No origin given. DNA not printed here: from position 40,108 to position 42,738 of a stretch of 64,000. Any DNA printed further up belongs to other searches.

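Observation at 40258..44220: Gmd fused to a TylC3-type sugar C-methyltransferase, next to a B12-type radical SAM enzyme with a CX4CX2C motif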

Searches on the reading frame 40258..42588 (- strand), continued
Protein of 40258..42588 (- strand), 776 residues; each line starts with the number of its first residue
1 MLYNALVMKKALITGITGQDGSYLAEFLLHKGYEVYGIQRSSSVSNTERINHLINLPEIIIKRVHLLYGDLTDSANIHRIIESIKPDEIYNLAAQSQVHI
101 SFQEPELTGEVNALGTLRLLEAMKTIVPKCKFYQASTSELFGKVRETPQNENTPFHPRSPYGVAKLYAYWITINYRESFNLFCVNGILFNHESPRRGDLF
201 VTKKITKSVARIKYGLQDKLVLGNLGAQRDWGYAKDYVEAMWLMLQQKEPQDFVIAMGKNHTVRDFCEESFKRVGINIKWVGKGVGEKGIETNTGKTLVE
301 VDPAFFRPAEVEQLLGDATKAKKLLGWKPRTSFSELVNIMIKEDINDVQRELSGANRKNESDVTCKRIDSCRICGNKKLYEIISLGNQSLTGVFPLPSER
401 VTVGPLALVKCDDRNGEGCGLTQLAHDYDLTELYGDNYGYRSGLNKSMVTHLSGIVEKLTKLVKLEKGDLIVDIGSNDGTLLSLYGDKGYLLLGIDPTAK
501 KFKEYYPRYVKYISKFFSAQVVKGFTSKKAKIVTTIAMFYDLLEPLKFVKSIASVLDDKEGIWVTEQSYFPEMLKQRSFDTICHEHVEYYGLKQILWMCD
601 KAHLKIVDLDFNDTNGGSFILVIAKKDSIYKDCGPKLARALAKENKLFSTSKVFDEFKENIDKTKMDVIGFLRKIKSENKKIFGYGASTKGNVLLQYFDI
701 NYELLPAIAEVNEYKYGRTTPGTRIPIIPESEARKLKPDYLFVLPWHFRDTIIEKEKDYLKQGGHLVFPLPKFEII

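Call 79: find_homologous_proteins(query=L001:9002-9937:+, max_evalue=1e-20)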
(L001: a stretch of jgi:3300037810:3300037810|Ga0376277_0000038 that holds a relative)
Query L001:9002-9937:+ (311 aa): 6255 proteins with E <= 1e-20 among 7323 candidates; the best 120 are listed.
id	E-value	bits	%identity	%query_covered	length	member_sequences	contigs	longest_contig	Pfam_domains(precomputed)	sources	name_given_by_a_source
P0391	1.1e-203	693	100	100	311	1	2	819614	PF04321.24,PF16363.12,PF01370.28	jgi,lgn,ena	jgi:GDPmannose 4,6-dehydratase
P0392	2.7e-145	501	73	98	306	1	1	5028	PF04321.24,PF16363.12,PF01370.28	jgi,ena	-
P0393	5.1e-106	372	75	71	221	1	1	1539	PF04321.24,PF16363.12,PF01370.28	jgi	jgi:GDPmannose 4,6-dehydratase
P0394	8.5e-102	358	54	97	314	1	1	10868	PF04321.24,PF16363.12,PF01370.28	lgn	-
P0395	3.3e-101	356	54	97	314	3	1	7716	PF04321.24,PF16363.12,PF01370.28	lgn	-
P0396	9.4e-100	352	51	97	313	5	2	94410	PF04321.24,PF16363.12,PF01370.28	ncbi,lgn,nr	ncbi:MAG: GDP-mannose 4,6-dehydratase [Candidatus Moranbacteria bacterium]|nr:GDP-mannose 4,6-dehydr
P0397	2.0e-98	347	52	97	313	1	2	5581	PF04321.24,PF16363.12,PF01370.28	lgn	-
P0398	6.7e-98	346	50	97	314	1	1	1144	PF04321.24,PF16363.12,PF01370.28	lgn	-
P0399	2.4e-97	344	51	97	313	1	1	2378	PF04321.24,PF16363.12,PF01370.28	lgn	-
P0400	5.4e-97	343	52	94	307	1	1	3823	PF04321.24,PF16363.12,PF01370.28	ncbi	-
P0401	1.8e-96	341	51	96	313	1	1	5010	PF04321.24,PF16363.12,PF01370.28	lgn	-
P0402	2.4e-96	340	51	96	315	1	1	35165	PF04321.24,PF16363.12,PF01370.28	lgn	-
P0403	4.1e-96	340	50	97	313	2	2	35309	PF04321.24,PF16363.12,PF01370.28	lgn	-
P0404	5.0e-96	339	50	95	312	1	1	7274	PF04321.24,PF16363.12,PF01370.28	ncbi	-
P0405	2.9e-95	337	51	97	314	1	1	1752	PF04321.24,PF16363.12,PF01370.28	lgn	-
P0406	7.0e-95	336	50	97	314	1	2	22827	PF04321.24,PF16363.12,PF01370.28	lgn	-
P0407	1.3e-94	335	52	97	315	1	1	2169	PF04321.24,PF16363.12,PF01370.28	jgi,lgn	-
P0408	2.0e-94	334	48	97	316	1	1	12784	PF04321.24,PF16363.12,PF01370.28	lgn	-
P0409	2.7e-94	334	51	97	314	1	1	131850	PF04321.24,PF16363.12,PF01370.28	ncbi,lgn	-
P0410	3.3e-94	333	51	95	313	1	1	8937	PF04321.24,PF16363.12,PF01370.28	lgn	-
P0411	3.8e-94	333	52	95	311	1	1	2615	PF04321.24,PF16363.12,PF01370.28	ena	-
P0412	4.2e-94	333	52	97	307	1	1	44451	PF04321.24,PF16363.12,PF01370.28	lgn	-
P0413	1.4e-93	331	54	95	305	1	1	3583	PF04321.24,PF16363.12,PF01370.28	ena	-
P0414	1.9e-93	331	48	97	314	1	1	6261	PF04321.24,PF16363.12,PF01370.28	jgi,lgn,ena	-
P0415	1.9e-93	331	51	95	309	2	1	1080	PF04321.24,PF16363.12,PF01370.28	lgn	-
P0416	1.9e-93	331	50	95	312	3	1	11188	PF04321.24,PF16363.12,PF01370.28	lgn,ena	-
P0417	6.1e-93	329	50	95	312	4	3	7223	PF04321.24,PF16363.12,PF01370.28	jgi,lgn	jgi:GDPmannose 4,6-dehydratase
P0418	3.8e-92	327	50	97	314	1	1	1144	PF04321.24,PF16363.12,PF01370.28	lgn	-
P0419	4.0e-92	327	47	96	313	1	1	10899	PF16363.12,PF01370.28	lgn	-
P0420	4.5e-92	326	47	97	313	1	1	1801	PF04321.24,PF16363.12,PF01370.28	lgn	-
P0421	6.8e-92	326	48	97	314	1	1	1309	PF04321.24,PF16363.12,PF01370.28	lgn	-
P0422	7.6e-92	326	48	96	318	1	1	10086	PF04321.24,PF16363.12,PF01370.28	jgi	-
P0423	7.8e-92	326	47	96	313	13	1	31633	PF04321.24,PF16363.12,PF01370.28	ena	-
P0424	8.6e-92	326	49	96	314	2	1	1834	PF04321.24,PF16363.12,PF01370.28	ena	-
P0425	1.1e-91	325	50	95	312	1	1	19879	PF04321.24,PF16363.12,PF01370.28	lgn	-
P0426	1.2e-91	325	50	95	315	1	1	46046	PF04321.24,PF16363.12,PF01370.28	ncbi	-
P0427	1.7e-91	325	50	96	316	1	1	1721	PF04321.24,PF16363.12,PF01370.28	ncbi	-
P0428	2.1e-91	324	51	95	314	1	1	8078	PF04321.24,PF16363.12,PF01370.28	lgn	-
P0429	3.3e-91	324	49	97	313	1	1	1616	PF04321.24,PF16363.12,PF01370.28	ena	-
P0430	4.1e-91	323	48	96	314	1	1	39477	PF04321.24,PF16363.12,PF01370.28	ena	-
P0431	4.4e-91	323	49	97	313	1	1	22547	PF04321.24,PF16363.12,PF01370.28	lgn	-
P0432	4.7e-91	323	50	95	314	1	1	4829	PF04321.24,PF16363.12,PF01370.28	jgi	jgi:GDPmannose 4,6-dehydratase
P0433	5.4e-91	323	51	95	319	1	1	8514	PF04321.24,PF16363.12,PF01370.28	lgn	-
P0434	8.5e-91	322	50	95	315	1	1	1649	PF04321.24,PF16363.12,PF01370.28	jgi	jgi:GDPmannose 4,6-dehydratase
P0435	9.8e-91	322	50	95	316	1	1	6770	PF16363.12,PF01370.28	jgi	jgi:GDPmannose 4,6-dehydratase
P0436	1.5e-90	321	50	95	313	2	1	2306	PF04321.24,PF16363.12,PF01370.28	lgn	-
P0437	1.6e-90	321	50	96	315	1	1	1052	PF04321.24,PF16363.12,PF01370.28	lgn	-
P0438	2.5e-90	321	50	95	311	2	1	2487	PF04321.24,PF16363.12,PF01370.28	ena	-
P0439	2.6e-90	321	50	95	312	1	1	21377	PF04321.24,PF16363.12,PF01370.28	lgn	-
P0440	3.0e-90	320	49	95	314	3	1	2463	PF04321.24,PF16363.12,PF01370.28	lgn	-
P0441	3.3e-90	320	50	97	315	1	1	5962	PF04321.24,PF16363.12,PF01370.28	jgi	jgi:GDPmannose 4,6-dehydratase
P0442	3.6e-90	320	49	96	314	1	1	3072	PF04321.24,PF16363.12,PF01370.28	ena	-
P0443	3.9e-90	320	48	95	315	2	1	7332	PF04321.24,PF16363.12,PF01370.28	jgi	jgi:GDPmannose 4,6-dehydratase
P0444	4.2e-90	320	49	96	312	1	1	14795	PF04321.24,PF16363.12,PF01370.28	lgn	-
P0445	8.0e-90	319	48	97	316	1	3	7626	PF04321.24,PF16363.12,PF01370.28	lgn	-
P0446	9.0e-90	319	47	97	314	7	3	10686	PF04321.24,PF16363.12,PF01370.28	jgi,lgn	-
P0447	9.3e-90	319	49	95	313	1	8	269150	PF04321.24,PF16363.12,PF01370.28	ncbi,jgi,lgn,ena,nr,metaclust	ncbi:MAG: hypothetical protein A2808_01055 [Candidatus Moranbacteria bacterium RIFCSPHIGHO2_01_FULL_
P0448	9.6e-90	319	49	96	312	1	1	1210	PF04321.24,PF16363.12,PF01370.28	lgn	-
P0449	1.0e-89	319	50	93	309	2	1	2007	PF04321.24,PF16363.12,PF01370.28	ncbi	ncbi:MAG: GDP-mannose 4,6-dehydratase, partial [Candidatus Eremiobacterota bacterium]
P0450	1.3e-89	318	49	95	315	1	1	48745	PF04321.24,PF16363.12,PF01370.28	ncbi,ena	-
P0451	1.6e-89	318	49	95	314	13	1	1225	PF04321.24,PF16363.12,PF01370.28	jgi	jgi:GDPmannose 4,6-dehydratase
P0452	1.8e-89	318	48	97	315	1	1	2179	PF04321.24,PF16363.12,PF01370.28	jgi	jgi:GDPmannose 4,6-dehydratase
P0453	1.9e-89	318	49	95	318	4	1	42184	PF04321.24,PF16363.12,PF01370.28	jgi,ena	-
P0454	1.9e-89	318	49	96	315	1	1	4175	PF04321.24,PF16363.12,PF01370.28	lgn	-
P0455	2.0e-89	318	48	95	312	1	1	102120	PF04321.24,PF16363.12,PF01370.28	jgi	jgi:GDPmannose 4,6-dehydratase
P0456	2.2e-89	318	49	95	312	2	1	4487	PF04321.24,PF16363.12,PF01370.28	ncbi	-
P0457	2.6e-89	317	50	96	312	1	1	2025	PF04321.24,PF16363.12,PF01370.28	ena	-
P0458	3.0e-89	317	48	97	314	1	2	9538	PF04321.24,PF16363.12,PF01370.28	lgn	-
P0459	3.2e-89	317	49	96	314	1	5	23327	PF04321.24,PF16363.12,PF01370.28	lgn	-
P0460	3.3e-89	317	48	95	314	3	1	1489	PF04321.24,PF16363.12,PF01370.28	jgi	jgi:GDPmannose 4,6-dehydratase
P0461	3.5e-89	317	49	95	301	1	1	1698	PF04321.24,PF16363.12,PF01370.28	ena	-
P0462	5.0e-89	316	49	95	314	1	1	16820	PF04321.24,PF16363.12,PF01370.28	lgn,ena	-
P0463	6.5e-89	316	50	95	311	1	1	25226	PF04321.24,PF16363.12,PF01370.28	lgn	-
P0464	8.9e-89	316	47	98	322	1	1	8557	PF04321.24,PF16363.12,PF01370.28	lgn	-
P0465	1.0e-88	315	48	95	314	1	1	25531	PF04321.24,PF16363.12,PF01370.28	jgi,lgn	-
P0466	1.2e-88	315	49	96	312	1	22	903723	PF04321.24,PF16363.12,PF01370.28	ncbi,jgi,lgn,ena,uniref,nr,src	ncbi:hypothetical protein A3K34_03030 [candidate division WWE3 bacterium RIFOXYC1_FULL_40_10]|uniref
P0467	2.3e-88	314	50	97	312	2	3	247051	PF04321.24,PF16363.12,PF01370.28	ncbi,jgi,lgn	jgi:GDPmannose 4,6-dehydratase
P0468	2.7e-88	314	47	95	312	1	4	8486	PF04321.24,PF16363.12,PF01370.28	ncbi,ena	-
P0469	3.4e-88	314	49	96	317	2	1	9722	PF04321.24,PF16363.12,PF01370.28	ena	-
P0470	5.3e-88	313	49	96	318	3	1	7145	PF04321.24,PF16363.12,PF01370.28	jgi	-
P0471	8.9e-88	312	49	96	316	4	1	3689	PF04321.24,PF16363.12,PF01370.28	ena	-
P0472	9.3e-88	312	50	95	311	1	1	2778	PF04321.24,PF16363.12,PF01370.28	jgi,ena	-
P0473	9.5e-88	312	49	96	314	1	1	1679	PF04321.24,PF16363.12,PF01370.28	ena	-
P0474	1.0e-87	312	48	96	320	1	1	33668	PF04321.24,PF16363.12,PF01370.28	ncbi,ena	-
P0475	1.8e-87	311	49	95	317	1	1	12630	PF04321.24,PF16363.12,PF01370.28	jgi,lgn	jgi:GDPmannose 4,6-dehydratase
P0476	2.1e-87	311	49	96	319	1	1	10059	PF04321.24,PF16363.12,PF01370.28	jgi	jgi:GDPmannose 4,6-dehydratase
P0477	2.4e-87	311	47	95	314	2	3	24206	PF04321.24,PF16363.12,PF01370.28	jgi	jgi:GDPmannose 4,6-dehydratase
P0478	2.4e-87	311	48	95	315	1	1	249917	PF04321.24,PF16363.12,PF01370.28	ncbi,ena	-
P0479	2.5e-87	311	48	98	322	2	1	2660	PF04321.24,PF16363.12,PF01370.28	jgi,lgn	-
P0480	2.9e-87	311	46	97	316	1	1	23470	PF04321.24,PF16363.12,PF01370.28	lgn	-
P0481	3.1e-87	311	48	95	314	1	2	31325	PF04321.24,PF16363.12,PF01370.28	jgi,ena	jgi:GDPmannose 4,6-dehydratase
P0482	6.5e-87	310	50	95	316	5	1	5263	PF04321.24,PF16363.12,PF01370.28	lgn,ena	-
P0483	1.4e-86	308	49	95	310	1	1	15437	PF04321.24,PF16363.12,PF01370.28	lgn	-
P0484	1.5e-86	308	48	95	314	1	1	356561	PF04321.24,PF16363.12,PF01370.28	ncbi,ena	-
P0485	1.6e-86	308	46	95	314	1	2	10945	PF04321.24,PF16363.12,PF01370.28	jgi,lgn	-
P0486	1.8e-86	308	50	95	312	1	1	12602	PF04321.24,PF16363.12,PF01370.28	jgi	jgi:GDPmannose 4,6-dehydratase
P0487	2.1e-86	308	51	94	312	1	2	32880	PF04321.24,PF16363.12,PF01370.28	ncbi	-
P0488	3.4e-86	307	48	95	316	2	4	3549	PF04321.24,PF16363.12,PF01370.28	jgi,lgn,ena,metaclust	metaclust:\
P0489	3.5e-86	307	47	96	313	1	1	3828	PF04321.24,PF16363.12,PF01370.28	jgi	jgi:GDPmannose 4,6-dehydratase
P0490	3.5e-86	307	48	94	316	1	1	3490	PF04321.24,PF16363.12,PF01370.28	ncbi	-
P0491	3.8e-86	307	50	95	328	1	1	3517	PF04321.24,PF16363.12,PF01370.28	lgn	-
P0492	5.0e-86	307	48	97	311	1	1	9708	PF04321.24,PF16363.12,PF01370.28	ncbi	-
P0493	5.5e-86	306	47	96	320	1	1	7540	PF04321.24,PF16363.12,PF01370.28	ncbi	-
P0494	6.1e-86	306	47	95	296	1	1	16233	PF04321.24,PF16363.12,PF01370.28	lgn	-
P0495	7.3e-86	306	47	98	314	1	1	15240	PF04321.24,PF16363.12,PF01370.28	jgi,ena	jgi:GDPmannose 4,6-dehydratase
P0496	7.8e-86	306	47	95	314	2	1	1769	PF04321.24,PF16363.12,PF01370.28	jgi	jgi:GDPmannose 4,6-dehydratase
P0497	7.8e-86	306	48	95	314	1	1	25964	PF04321.24,PF16363.12,PF01370.28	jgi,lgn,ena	-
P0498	9.7e-86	306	47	96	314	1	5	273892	PF04321.24,PF16363.12,PF01370.28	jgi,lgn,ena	-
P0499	1.1e-85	305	47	95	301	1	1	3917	PF04321.24,PF16363.12,PF01370.28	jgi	jgi:GDPmannose 4,6-dehydratase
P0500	1.2e-85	305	46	95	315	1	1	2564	PF04321.24,PF16363.12,PF01370.28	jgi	jgi:GDPmannose 4,6-dehydratase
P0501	1.3e-85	305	50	95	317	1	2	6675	PF04321.24,PF16363.12,PF01370.28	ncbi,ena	-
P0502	1.3e-85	305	49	95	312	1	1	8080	PF04321.24,PF16363.12,PF01370.28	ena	-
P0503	1.4e-85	305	48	95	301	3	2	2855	PF04321.24,PF16363.12,PF01370.28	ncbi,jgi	jgi:GDPmannose 4,6-dehydratase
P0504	1.8e-85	305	48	95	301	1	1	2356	PF04321.24,PF16363.12,PF01370.28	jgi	-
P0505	1.9e-85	305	47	97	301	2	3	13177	PF04321.24,PF16363.12,PF01370.28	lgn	-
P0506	2.1e-85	305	47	97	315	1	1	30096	PF04321.24,PF16363.12,PF01370.28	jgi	jgi:GDPmannose 4,6-dehydratase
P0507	2.1e-85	305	48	97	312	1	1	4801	PF04321.24,PF16363.12,PF01370.28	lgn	-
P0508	2.4e-85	304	47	95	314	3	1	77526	PF04321.24,PF16363.12,PF01370.28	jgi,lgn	-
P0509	2.5e-85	304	47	95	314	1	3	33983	PF04321.24,PF16363.12,PF01370.28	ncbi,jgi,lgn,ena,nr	ncbi:MAG TPA: GDP-mannose 4,6-dehydratase [Opitutaceae bacterium]|jgi:GDPmannose 4,6-dehydratase|nr:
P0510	2.5e-85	304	48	98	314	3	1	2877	PF04321.24,PF16363.12,PF01370.28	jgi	-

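Call 95: predict_structure(alignment_id=A3)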
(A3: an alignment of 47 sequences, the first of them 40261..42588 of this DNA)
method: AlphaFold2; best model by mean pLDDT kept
length: 776 residues; sequences in the alignment: 47
mean_pLDDT: 90.0   pTM: 0.57
mean pLDDT of the five models: 90.0, 89.1, 88.9, 88.7, 88.7
residues with pLDDT >= 90: 530; 70-90: 200; 50-70: 32; < 50: 14
segments of 3 or more residues with pLDDT < 50: 1-4, 354-363
pLDDT, mean of each block of 10 residues (from residue 1): 63 95 96 92 77 72 85 92 98 73 86 95 98 91 83 88 94 98 96 92 96 90 92 96 98 95 97 96 92 95 81 89 96 97 89 50 73 94 90 82 89 87 89 72 83 94 96 93 95 92 92 94 96 85 91 97 94 90 89 94 97 81 97 94 90 90 91 92 93 93 92 89 93 95 92 93 96 94
secondary structure, 60 per line:
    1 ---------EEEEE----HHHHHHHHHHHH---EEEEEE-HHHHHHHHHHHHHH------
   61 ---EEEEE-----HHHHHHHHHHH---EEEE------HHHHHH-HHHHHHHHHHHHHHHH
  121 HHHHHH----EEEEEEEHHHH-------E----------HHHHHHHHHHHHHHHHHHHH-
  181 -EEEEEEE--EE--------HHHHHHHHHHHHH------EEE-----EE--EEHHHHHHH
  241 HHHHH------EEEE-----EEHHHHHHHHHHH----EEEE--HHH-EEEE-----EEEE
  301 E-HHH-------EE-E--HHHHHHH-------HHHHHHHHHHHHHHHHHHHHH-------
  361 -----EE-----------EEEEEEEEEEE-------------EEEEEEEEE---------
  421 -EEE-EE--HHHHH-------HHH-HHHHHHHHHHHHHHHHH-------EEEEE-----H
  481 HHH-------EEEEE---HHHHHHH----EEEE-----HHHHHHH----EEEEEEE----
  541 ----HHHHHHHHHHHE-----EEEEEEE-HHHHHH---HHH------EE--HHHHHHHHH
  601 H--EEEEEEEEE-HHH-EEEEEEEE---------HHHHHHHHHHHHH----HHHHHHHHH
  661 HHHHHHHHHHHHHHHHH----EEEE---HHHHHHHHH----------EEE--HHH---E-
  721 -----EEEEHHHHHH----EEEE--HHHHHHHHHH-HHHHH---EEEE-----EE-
elements in order (helices of 4 or more, strands of 3 or more residues): E10-14 H19-30 E34-39 H41-54 E64-68 H74-84 E88-91 H98-103 H105-126 E131-137 H138-141 H160-179 E182-188 H201-213 E220-222 H234-245 E252-255 H263-273 E278-281 E288-291 E297-301 H319-325 H333-353 E379-389 E403-411 E422-424 H430-434 H446-462 E470-474 H480-483 E491-495 H499-505 E510-513 H519-525 E530-536 H545-555 E562-568 H570-575 H592-601 E604-612 E618-625 H635-647 H652-677 E682-685 H689-697 E708-710 E726-729 H730-735 E740-743 H746-755 H757-761 E765-768
